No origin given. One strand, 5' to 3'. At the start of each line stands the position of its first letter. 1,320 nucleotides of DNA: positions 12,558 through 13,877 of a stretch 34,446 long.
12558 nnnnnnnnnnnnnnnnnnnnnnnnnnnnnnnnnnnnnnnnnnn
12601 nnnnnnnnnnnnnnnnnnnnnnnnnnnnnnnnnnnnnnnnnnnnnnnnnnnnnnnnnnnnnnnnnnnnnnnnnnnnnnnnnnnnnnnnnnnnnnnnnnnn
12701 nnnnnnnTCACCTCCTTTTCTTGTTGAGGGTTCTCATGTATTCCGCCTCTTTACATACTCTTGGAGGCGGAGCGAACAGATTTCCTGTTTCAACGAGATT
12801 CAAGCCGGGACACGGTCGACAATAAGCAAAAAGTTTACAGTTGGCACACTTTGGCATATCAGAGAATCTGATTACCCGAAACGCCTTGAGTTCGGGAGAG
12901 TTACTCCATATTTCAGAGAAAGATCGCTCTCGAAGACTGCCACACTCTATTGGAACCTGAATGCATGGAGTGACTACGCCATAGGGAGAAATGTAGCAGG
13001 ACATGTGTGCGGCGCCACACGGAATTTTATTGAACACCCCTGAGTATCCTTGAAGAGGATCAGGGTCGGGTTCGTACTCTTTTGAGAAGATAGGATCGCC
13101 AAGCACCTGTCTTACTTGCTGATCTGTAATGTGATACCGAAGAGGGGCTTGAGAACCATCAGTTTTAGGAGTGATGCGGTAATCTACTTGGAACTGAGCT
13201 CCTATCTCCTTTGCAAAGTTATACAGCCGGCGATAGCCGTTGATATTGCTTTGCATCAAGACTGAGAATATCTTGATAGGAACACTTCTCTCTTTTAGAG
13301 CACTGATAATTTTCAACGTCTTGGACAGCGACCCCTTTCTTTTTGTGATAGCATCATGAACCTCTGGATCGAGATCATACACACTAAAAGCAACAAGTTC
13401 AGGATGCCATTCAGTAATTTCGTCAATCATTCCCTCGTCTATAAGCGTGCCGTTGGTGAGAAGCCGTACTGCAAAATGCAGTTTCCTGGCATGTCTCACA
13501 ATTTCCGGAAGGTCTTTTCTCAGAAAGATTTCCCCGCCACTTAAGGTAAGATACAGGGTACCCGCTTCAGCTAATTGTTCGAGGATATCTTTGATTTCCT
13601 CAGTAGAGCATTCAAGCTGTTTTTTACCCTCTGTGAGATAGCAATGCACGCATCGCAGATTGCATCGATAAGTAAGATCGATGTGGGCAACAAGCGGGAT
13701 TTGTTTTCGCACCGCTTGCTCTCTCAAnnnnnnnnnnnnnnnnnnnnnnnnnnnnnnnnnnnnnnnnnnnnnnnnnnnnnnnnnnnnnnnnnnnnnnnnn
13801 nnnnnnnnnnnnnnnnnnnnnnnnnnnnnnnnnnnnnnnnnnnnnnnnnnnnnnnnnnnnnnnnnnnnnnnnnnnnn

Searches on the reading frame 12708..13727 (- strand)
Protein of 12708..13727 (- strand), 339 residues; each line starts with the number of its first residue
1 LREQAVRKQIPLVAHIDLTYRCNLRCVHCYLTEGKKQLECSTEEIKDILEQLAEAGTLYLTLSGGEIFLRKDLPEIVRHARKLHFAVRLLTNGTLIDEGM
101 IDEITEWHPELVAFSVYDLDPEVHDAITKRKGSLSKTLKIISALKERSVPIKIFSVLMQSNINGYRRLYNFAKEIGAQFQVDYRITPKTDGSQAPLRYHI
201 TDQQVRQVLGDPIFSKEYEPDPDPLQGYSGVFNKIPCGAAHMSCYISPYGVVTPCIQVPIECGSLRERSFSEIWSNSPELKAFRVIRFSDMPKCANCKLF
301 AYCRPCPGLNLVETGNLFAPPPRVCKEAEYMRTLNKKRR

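Call 3: search_protein_families(library=ncbifam, proteins=[window:12708-13727:-], max_evalue=1)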
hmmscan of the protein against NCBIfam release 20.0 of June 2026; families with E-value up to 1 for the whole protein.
window:12708-13727:- (339 aa): 86 families (the best 25 are shown)
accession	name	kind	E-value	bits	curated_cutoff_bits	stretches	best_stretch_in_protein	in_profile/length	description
TIGR04545.1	rSAM_ahbD_hemeb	equivalog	3.5e-38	131.9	500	2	17-183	5-173/339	heme b synthase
TIGR04055.1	rSAM_NirJ2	equivalog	7.7e-38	130.8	500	2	18-187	6-176/326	putative heme d1 biosynthesis radical SAM protein NirJ2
TIGR03962.1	mycofact_rSAM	equivalog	1.9e-36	126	265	1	10-305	10-311/339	mycofactocin radical SAM maturase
TIGR04250.1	SCM_rSAM_ScmE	equivalog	2.5e-33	115.5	400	2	14-170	5-163/358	SynChlorMet cassette radical SAM/SPASM protein ScmE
TIGR02109.1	PQQ_syn_pqqE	equivalog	5.9e-33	114.3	381.35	2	9-178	4-175/358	pyrroloquinoline quinone biosynthesis protein PqqE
TIGR04051.1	rSAM_NirJ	equivalog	8e-31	107.3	515.45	2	17-174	7-165/354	heme d1 biosynthesis radical SAM protein NirJ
TIGR04053.2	TIGR04053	equivalog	4.9e-30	105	395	2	9-179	5-180/366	TIGR04053 family radical SAM/SPASM domain-containing protein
NF050035.1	rSAM_WgK_link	exception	1.9e-29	102.8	650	2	9-183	6-182/367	radical SAM/SPASM peptide maturase WgkB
NF012164.0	AlbA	equivalog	8.2e-29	100.3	850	1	10-306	111-411/442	subtilosin maturase AlbA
NF045574.1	sacti_mat_StsB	exception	8e-28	97.5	625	1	17-304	101-392/466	StsB family radical SAM/SPASM domain sactipeptide maturase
TIGR04546.1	rSAM_ahbC_deAc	equivalog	7e-26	90.9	650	2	15-171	42-199/390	12,18-didecarboxysiroheme deacetylase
TIGR04303.1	GeoRSP_rSAM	equivalog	3.9e-25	89.1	400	1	11-323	4-323/325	GeoRSP system radical SAM/SPASM protein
TIGR04347.1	pseudo_SAM_Halo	equivalog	6.8e-25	88.1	525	2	8-151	35-178/390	TIGR04347 family pseudo-SAM/SPASM protein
TIGR02668.1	moaA_archaeal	equivalog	5.1e-24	84.8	325.25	1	16-207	14-208/303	GTP 3',8-cyclase MoaA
TIGR04054.1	rSAM_NirJ1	equivalog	1.3e-23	83.2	650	2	5-209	30-233/387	putative heme d1 biosynthesis radical SAM protein NirJ1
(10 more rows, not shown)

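Call 4: search_protein_families(library=pfam, proteins=[window:12708-13727:-], max_evalue=1)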
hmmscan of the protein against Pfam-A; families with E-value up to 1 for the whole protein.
window:12708-13727:- (339 aa): 6 families
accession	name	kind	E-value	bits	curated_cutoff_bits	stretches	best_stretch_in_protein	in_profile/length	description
PF04055.27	Radical_SAM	-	6.5e-26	91.9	29.5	1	18-159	3-152/166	Radical SAM superfamily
PF13186.11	SPASM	-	4.3e-12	46.6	21.5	1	237-298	1-67/67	Iron-sulfur cluster-binding domain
PF13353.11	Fer4_12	-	0.00031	21.5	22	1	22-98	15-96/137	4Fe-4S single cluster domain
PF08544.19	GHMP_kinases_C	-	0.063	14.1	21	1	34-65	25-56/85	GHMP kinases C terminal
PF22734.1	NNH2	-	0.11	12.5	27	1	183-226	56-97/181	NACHT N-terminal Helical domain 2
PF02310.24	B12-binding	-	0.13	12.5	32.1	0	114-179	29-82/121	B12 binding domain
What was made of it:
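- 12708..13784 (-): 5'-truncated radical SAM/SPASM maturase gene. It retains the CX3CX2C and SPASM cysteines but has lost the N-terminal PqqD/RRE domain (about 96 codons). An in-frame TAA lies at 13791..13793. The only possible starts are TTG 13727 or GTG 13712. Pfam PF04055 and PF13186: call 4.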

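Call 6: find_homologous_proteins(query=window:12708-13727:-, max_evalue=1e-20)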
Query window:12708-13727:- (339 aa): 4227 proteins with E <= 1e-20 among 8000 candidates; the best 120 are listed.
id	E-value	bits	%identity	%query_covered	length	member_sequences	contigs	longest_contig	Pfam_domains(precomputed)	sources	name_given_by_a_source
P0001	1.3e-219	746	95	100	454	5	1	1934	PF13186.12,PF04055.28,PF05402.19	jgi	jgi:radical SAM protein with 4Fe4S-binding SPASM domain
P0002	1.9e-197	673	83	100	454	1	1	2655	PF13186.12,PF04055.28,PF05402.19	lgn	-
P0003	3.0e-193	659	82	100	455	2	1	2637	PF13186.12,PF04055.28,PF05402.19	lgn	-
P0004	5.0e-192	655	81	100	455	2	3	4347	PF13186.12,PF04055.28,PF05402.19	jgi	-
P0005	1.2e-191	654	82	100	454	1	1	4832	PF13186.12,PF04055.28,PF05402.19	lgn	-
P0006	2.2e-190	650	80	100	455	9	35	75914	PF13186.12,PF04055.28,PF05402.19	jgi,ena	-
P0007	6.0e-190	649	81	100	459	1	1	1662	PF13186.12,PF04055.28,PF05402.19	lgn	-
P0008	1.2e-188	644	79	100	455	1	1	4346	PF13186.12,PF04055.28,PF05402.19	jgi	-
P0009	1.4e-188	644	80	100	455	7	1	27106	PF13186.12,PF04055.28,PF05402.19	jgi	-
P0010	3.0e-188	643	80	100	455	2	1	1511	PF13186.12,PF04055.28,PF05402.19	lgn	-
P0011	9.7e-188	641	79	100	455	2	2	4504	PF13186.12,PF04055.28,PF05402.19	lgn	-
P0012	1.8e-187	640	80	100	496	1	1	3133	PF13186.12,PF04055.28,PF05402.19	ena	-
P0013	2.7e-187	640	79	100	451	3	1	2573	PF13186.12,PF04055.28,PF05402.19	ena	-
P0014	5.1e-187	639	79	100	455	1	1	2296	PF13186.12,PF04055.28,PF05402.19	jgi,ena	-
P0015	1.8e-183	627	78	100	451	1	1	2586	PF13186.12,PF04055.28,PF05402.19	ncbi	-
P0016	4.9e-183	626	78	100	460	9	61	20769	PF13186.12,PF04055.28,PF05402.19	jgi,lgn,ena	-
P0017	1.4e-181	621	76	100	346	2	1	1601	PF13186.12,PF04055.28,PF19238.6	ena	-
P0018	2.4e-181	620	75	100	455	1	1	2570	PF13186.12,PF04055.28,PF05402.19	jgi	-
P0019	1.0e-180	618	76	100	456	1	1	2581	PF13186.12,PF04055.28,PF05402.19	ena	-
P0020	3.5e-180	616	77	100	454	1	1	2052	PF13186.12,PF04055.28,PF05402.19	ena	-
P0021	5.8e-178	609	75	100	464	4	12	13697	PF13186.12,PF04055.28,PF05402.19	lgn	-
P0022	1.0e-177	608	75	100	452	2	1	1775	PF13186.12,PF04055.28,PF05402.19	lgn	-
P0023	7.6e-177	606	74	100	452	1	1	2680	PF13186.12,PF04055.28,PF05402.19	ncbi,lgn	-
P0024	4.9e-176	603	74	100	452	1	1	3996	PF13186.12,PF04055.28,PF05402.19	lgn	-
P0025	1.2e-172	592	73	100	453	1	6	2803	PF13186.12,PF04055.28,PF05402.19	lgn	-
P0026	2.3e-171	587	72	100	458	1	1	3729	PF13186.12,PF04055.28,PF05402.19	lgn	-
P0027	2.8e-171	587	73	100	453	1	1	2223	PF13186.12,PF04055.28,PF05402.19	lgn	-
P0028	3.9e-171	587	73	100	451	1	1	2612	PF13186.12,PF04055.28,PF05402.19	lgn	-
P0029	8.5e-171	586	72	100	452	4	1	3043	PF13186.12,PF04055.28,PF05402.19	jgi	jgi:radical SAM protein with 4Fe4S-binding SPASM domain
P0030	1.6e-170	585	72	100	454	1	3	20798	PF13186.12,PF04055.28,PF05402.19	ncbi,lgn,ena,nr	ncbi:MAG: radical SAM protein [Parcubacteria group bacterium Athens0714_24]|nr:MAG: radical SAM prot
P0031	3.1e-170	584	72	100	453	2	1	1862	PF13186.12,PF04055.28,PF05402.19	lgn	-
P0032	2.3e-169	581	73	100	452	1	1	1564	PF13186.12,PF04055.28,PF05402.19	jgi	-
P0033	2.7e-169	581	73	100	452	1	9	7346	PF13186.12,PF04055.28,PF05402.19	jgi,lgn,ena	-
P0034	6.0e-169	580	72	100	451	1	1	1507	PF13186.12,PF04055.28,PF05402.19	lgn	-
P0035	1.6e-168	578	72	100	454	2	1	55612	PF13186.12,PF04055.28,PF05402.19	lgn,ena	-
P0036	4.5e-168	577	70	100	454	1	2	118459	PF13186.12,PF04055.28,PF05402.19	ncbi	-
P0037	6.3e-168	576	72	100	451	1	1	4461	PF13186.12,PF04055.28,PF05402.19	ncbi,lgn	ncbi:MAG: PqqD family peptide modification chaperone [Candidatus Methanomethylicaceae archaeon]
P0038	4.4e-166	570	71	100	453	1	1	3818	PF13186.12,PF04055.28,PF05402.19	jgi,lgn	-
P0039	8.8e-166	569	69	100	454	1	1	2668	PF13186.12,PF04055.28,PF05402.19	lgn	-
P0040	9.3e-166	569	71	100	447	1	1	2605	PF13186.12,PF04055.28,PF05402.19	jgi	jgi:radical SAM protein with 4Fe4S-binding SPASM domain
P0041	1.2e-165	569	71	100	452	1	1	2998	PF13186.12,PF04055.28,PF05402.19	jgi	jgi:radical SAM protein with 4Fe4S-binding SPASM domain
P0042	1.5e-165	568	80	92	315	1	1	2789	PF13186.12,PF04055.28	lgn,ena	-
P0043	2.0e-162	558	70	100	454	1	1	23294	PF13186.12,PF04055.28,PF05402.19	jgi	-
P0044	3.2e-162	557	70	100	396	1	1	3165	PF13186.12,PF04055.28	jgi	jgi:radical SAM protein with 4Fe4S-binding SPASM domain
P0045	6.9e-162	556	67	100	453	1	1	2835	PF13186.12,PF04055.28,PF05402.19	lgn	-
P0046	8.1e-157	540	68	100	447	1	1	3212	PF13186.12,PF04055.28,PF05402.19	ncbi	-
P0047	5.7e-147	507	63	100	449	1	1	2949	PF13186.12,PF04055.28,PF05402.19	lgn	-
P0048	4.7e-145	501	63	100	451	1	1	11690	PF13186.12,PF04055.28,PF05402.19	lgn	-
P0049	5.7e-143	494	81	77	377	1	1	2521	PF04055.28,PF05402.19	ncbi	-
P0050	3.3e-142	492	76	80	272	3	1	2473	PF13186.12,PF04055.28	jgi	-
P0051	4.0e-142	491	69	89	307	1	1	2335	PF13186.12,PF04055.28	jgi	jgi:MoaA/NifB/PqqE/SkfB family radical SAM enzyme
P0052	3.0e-141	488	77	79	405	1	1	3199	PF04055.28,PF05402.19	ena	-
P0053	5.8e-132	458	78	71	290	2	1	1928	PF13186.12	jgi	jgi:radical SAM protein with 4Fe4S-binding SPASM domain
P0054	1.9e-130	453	61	91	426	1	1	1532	PF13186.12,PF04055.28,PF05402.19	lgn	-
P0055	5.3e-130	452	58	100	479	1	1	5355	PF13186.12,PF04055.28,PF05402.19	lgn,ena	-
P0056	1.7e-126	440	54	100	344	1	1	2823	PF13186.12,PF04055.28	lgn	-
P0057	2.9e-126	439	54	100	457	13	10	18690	PF13186.12,PF04055.28,PF05402.19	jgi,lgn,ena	-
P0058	8.9e-125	434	53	100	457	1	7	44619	PF13186.12,PF04055.28,PF05402.19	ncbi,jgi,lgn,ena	-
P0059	3.3e-123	429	53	100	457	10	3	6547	PF13186.12,PF04055.28,PF05402.19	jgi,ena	-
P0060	3.7e-123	429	54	100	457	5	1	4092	PF13186.12,PF04055.28,PF05402.19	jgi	jgi:radical SAM protein with 4Fe4S-binding SPASM domain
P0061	3.6e-122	426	54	100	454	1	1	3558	PF13186.12,PF04055.28,PF05402.19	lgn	-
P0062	7.3e-122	425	55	100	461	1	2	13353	PF13186.12,PF04055.28,PF05402.19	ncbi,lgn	ncbi:MAG: PqqD family peptide modification chaperone [Thermodesulfobacteriota bacterium]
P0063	1.3e-121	424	53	100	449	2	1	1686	PF13186.12,PF04055.28,PF05402.19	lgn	-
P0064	1.7e-121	424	54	100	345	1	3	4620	PF13186.12,PF04055.28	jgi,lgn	-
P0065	6.7e-121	422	53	100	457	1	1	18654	PF13186.12,PF04055.28,PF05402.19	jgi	-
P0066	1.0e-120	421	53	100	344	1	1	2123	PF13186.12,PF04055.28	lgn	-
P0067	1.4e-119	417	52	100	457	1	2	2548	PF13186.12,PF04055.28,PF05402.19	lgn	-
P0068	4.6e-119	416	52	100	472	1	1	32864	PF13186.12,PF04055.28,PF05402.19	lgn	-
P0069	8.2e-119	415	52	100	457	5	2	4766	PF13186.12,PF04055.28,PF05402.19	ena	-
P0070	1.4e-118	414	52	100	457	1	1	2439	PF13186.12,PF04055.28,PF05402.19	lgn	-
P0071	3.3e-118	413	52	100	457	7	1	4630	PF13186.12,PF04055.28,PF05402.19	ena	-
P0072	1.3e-117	411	51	100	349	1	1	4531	PF13186.12,PF04055.28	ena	-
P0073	2.2e-117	410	51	100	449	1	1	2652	PF13186.12,PF04055.28,PF05402.19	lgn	-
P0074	4.2e-117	409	50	100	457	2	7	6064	PF13186.12,PF04055.28,PF05402.19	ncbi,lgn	ncbi:MAG: PqqD family peptide modification chaperone [Candidatus Paceibacterota bacterium]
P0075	6.0e-117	409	51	100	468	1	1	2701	PF13186.12,PF04055.28,PF05402.19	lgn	-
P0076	6.9e-117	408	53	100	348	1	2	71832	PF13186.12,PF04055.28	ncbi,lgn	-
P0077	1.4e-116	407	51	100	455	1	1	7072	PF13186.12,PF04055.28,PF05402.19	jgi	-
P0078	5.2e-115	402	71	72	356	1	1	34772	PF04055.28,PF05402.19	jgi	jgi:sulfatase maturation enzyme AslB (radical SAM superfamily)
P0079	1.9e-114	400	53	100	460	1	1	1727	PF13186.12,PF04055.28,PF05402.19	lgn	-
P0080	2.4e-114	400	51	100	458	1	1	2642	PF13186.12,PF04055.28,PF05402.19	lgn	-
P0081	7.9e-114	398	53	100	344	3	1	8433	PF13186.12,PF04055.28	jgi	-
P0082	1.7e-113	397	52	100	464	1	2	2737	PF13186.12,PF04055.28,PF05402.19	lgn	-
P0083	2.1e-113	397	52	100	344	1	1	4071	PF13186.12,PF04055.28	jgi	jgi:radical SAM protein with 4Fe4S-binding SPASM domain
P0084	7.8e-112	392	51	100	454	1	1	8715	PF13186.12,PF04055.28,PF05402.19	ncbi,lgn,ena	-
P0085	9.8e-112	391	51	100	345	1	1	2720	PF13186.12,PF04055.28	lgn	-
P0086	1.4e-111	391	50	100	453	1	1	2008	PF13186.12,PF04055.28,PF05402.19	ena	-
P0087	3.8e-111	390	50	100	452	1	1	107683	PF13186.12,PF04055.28,PF05402.19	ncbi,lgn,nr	ncbi:MAG: PqqD family peptide modification chaperone [Candidatus Pacebacteria bacterium]|nr:PqqD fam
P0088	4.1e-110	386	51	99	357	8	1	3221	PF13186.12,PF04055.28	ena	-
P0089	1.1e-107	378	50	97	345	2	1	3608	PF13186.12,PF04055.28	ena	-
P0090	1.9e-107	377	48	100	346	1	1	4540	PF13186.12,PF04055.28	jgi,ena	-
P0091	3.0e-107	377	52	98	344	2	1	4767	PF13186.12,PF04055.28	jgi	jgi:radical SAM protein with 4Fe4S-binding SPASM domain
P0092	4.6e-107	376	49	98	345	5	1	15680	PF13186.12,PF04055.28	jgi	jgi:radical SAM protein with 4Fe4S-binding SPASM domain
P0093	1.6e-106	374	50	96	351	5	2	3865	PF13186.12,PF04055.28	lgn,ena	-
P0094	1.9e-106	374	48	100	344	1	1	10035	PF13186.12,PF04055.28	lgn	-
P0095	1.2e-105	371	49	100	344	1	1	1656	PF13186.12,PF04055.28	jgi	-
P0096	4.0e-104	366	50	97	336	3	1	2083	PF13186.12,PF04055.28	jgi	jgi:radical SAM protein with 4Fe4S-binding SPASM domain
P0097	4.2e-104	366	50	98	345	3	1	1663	PF13186.12,PF04055.28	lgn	-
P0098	3.5e-103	363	47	99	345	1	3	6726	PF13186.12,PF04055.28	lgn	-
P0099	8.9e-103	362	49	99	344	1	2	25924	PF13186.12,PF04055.28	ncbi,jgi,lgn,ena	-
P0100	1.1e-102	362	48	99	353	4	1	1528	PF13186.12,PF04055.28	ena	-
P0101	3.9e-102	360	48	99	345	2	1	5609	PF13186.12,PF04055.28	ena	-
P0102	1.5e-101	358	47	100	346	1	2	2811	PF13186.12,PF04055.28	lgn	-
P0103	3.3e-101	357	47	99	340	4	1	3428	PF13186.12,PF04055.28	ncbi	-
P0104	3.9e-101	357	46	99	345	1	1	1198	PF13186.12,PF04055.28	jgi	jgi:AdoMet-dependent heme synthase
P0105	6.3e-101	356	48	99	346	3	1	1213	PF13186.12,PF04055.28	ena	-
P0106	7.1e-101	356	49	98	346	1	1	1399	PF13186.12,PF04055.28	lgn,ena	-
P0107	2.5e-100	354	45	99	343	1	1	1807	PF13186.12,PF04055.28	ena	-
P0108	1.7e-99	351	47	98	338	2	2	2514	PF13186.12,PF04055.28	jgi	-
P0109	2.5e-99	351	47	99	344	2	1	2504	PF13186.12,PF04055.28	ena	-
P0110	3.1e-99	350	47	100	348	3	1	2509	PF13186.12,PF04055.28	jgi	jgi:radical SAM protein with 4Fe4S-binding SPASM domain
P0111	1.4e-98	348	46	99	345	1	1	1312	PF13186.12,PF04055.28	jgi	jgi:AdoMet-dependent heme synthase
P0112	4.1e-98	347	46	100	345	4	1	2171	PF13186.12,PF04055.28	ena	-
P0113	1.4e-97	345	44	99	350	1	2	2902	PF13186.12,PF04055.28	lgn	-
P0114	3.8e-97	344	46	99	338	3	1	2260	PF13186.12,PF04055.28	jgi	jgi:radical SAM protein with 4Fe4S-binding SPASM domain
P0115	3.9e-97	343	45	99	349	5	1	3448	PF13186.12,PF04055.28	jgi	jgi:radical SAM protein with 4Fe4S-binding SPASM domain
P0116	6.6e-97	343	46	99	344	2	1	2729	PF13186.12,PF04055.28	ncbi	-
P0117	1.3e-96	342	44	99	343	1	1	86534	PF13186.12,PF04055.28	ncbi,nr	ncbi:MAG: radical SAM protein [Methanobacterium sp.]|nr:radical SAM protein [Methanobacterium sp.]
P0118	1.3e-95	338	46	100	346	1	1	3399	PF13186.12,PF04055.28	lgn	-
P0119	1.3e-95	338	46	97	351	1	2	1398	PF13186.12,PF04055.28,PF13353.12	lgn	-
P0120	2.6e-95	337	43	99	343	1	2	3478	PF13186.12,PF04055.28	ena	-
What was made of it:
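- On RRE-dependent radical SAM/SPASM RiPP system: PF05402 is present in most close homologues (call 6).
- PF05402, PF04055 and PF13186 in homologues (call 6).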

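Call 12: find_related_loci(query=A1, collection=genome_contigs, flank=4000)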
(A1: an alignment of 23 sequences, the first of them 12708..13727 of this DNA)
Query A1 (339 aa) in genome_contigs; peptide patterns used: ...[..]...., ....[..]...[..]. (x = any residue, [..] = any of these).
22 stretches matched a pattern; 7 encode a relative of the query (tblastn E <= 1e-3); 7 distinct loci.
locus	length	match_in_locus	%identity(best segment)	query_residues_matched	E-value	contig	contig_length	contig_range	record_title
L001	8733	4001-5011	72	1-339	1e-176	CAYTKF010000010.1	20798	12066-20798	MAG TPA_asm: uncultured Candidatus Saccharibacteria bacterium isolate binchicken_co191_187 genome assembly, contig: NODE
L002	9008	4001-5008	53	1-339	2e-132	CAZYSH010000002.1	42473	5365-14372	MAG TPA_asm: uncultured Candidatus Saccharibacteria bacterium isolate binchicken_co330_129 genome assembly, contig: NODE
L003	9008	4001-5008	53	1-339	9e-131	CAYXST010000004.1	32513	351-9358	MAG TPA_asm: uncultured Candidatus Saccharibacteria bacterium isolate binchicken_co387_104 genome assembly, contig: NODE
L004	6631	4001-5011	55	1-339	4e-130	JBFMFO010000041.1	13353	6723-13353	MAG: Thermodesulfobacteriota bacterium isolate MAG273 MAG273_41, whole genome shotgun sequence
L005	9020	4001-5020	53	1-339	9e-124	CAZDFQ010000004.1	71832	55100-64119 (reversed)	MAG TPA_asm: uncultured Candidatus Saccharibacteria bacterium isolate SRP093762_co1_25 genome assembly, contig: NODE_226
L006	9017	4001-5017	50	1-339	7e-119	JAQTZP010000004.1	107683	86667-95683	MAG: Candidatus Paceibacterota bacterium isolate STC_63 NODE_424_length_107683_cov_5.142698_Sandtown_C, whole genome sho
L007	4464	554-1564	48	1-339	5e-116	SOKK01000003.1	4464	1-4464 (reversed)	MAG: Patescibacteria group bacterium isolate E44_bin74 NODE_12891_length_4464_cov_4.816285, whole genome shotgun sequenc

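Call 13: find_related_loci(query=A1, collection=metagenome_contigs, flank=4000)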
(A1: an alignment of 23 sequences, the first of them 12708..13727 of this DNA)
Query A1 (339 aa) in metagenome_contigs; peptide patterns used: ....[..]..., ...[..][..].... (x = any residue, [..] = any of these).
453 stretches matched a pattern; 371 encode a relative of the query (tblastn E <= 1e-3); the best 80 are kept; 80 distinct loci.
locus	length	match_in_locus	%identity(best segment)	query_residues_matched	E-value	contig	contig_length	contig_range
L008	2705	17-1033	84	1-339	0e+0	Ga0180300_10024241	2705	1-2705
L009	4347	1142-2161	81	1-339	0e+0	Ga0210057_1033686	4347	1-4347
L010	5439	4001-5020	80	1-339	0e+0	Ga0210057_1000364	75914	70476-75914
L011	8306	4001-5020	80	1-339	0e+0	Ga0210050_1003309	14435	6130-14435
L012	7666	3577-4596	80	1-339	0e+0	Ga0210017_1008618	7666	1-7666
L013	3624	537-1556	80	1-339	0e+0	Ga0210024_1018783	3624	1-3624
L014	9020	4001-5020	80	1-339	0e+0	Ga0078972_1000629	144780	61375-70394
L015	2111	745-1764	79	1-339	0e+0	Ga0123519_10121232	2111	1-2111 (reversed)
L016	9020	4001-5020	78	1-339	0e+0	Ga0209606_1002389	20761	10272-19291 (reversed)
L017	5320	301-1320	78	1-339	0e+0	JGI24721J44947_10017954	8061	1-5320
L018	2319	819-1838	78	1-339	0e+0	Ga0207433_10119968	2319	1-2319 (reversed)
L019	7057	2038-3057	78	1-339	0e+0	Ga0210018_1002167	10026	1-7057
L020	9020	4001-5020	78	1-339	0e+0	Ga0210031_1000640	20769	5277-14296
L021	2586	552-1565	78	1-337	0e+0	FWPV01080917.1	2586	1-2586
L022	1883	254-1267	77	1-339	0e+0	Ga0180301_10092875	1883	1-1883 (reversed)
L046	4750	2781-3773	50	1-332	4e-112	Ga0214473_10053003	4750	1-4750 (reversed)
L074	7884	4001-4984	43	3-328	3e-87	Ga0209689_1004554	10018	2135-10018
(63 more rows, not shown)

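Call 25: find_encoding_contigs(protein=P0001, flank=5000, max_places=3)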
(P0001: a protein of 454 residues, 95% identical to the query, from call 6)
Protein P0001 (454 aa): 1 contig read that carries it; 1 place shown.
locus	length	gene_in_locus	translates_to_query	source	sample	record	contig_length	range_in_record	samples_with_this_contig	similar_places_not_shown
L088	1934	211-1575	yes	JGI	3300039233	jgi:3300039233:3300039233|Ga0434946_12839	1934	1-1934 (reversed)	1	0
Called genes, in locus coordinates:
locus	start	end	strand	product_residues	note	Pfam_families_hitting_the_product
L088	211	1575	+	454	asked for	PF05402:PqqD, PF04055:Radical_SAM, PF13186:SPASM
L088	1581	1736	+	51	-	-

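Call 33: search_solved_structures(query=P0001, max_evalue=0.00001)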
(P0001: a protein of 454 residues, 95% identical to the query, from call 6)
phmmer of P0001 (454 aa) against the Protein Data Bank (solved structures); distinct sequences matched with E-value up to 0.00001: 9.
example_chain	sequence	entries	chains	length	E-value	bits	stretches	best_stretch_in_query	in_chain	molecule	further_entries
6efn_A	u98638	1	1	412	2.4e-16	62.7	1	123-392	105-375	Sporulation killing factor maturation protein SkfB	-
6c8v_A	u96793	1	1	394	8.8e-15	57.6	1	130-413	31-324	Coenzyme PQQ synthesis protein E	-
7tol_A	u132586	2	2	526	4.2e-09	38.9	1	123-210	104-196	glycerol dibiphytanyl glycerol tetraether - macrocyclic archaeol synthase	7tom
7vob_C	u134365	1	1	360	8.6e-09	37.9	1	131-292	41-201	Cytosylglucuronate decarboxylase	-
7voc_C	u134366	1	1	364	8.8e-09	37.8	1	131-292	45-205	Cytosylglucuronate decarboxylase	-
5v1u_A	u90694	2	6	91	2.1e-06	30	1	12-96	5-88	TbiB1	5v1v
6q2p_A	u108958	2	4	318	5.4e-06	28.6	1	121-278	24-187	Radical S-adenosyl methionine domain-containing protein 2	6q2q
5vsl_A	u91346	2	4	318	5.4e-06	28.6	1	121-278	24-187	Radical S-adenosyl methionine domain-containing protein 2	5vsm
9dfu_A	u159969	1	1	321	6.8e-06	28.3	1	123-276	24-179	Radical SAM core domain-containing protein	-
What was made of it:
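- On RRE-dependent radical SAM/SPASM RiPP system: It matches TbiB1 (call 33).
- Closest known: Lasso-peptide leader recognition. Same: The RRE domain of the family matches TbiB1 by sequence (E=2e-6, call 33).
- Closest known: Mycofactocin. Same: PqqE is the second PDB sequence hit (call 33).
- The N-terminal domain matches the lasso RRE TbiB1 at E=2e-6 (call 33). The best full-length NCBIfam alignment of the rSAM core is to MftC, and PqqE ranks high (calls 3, 33).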
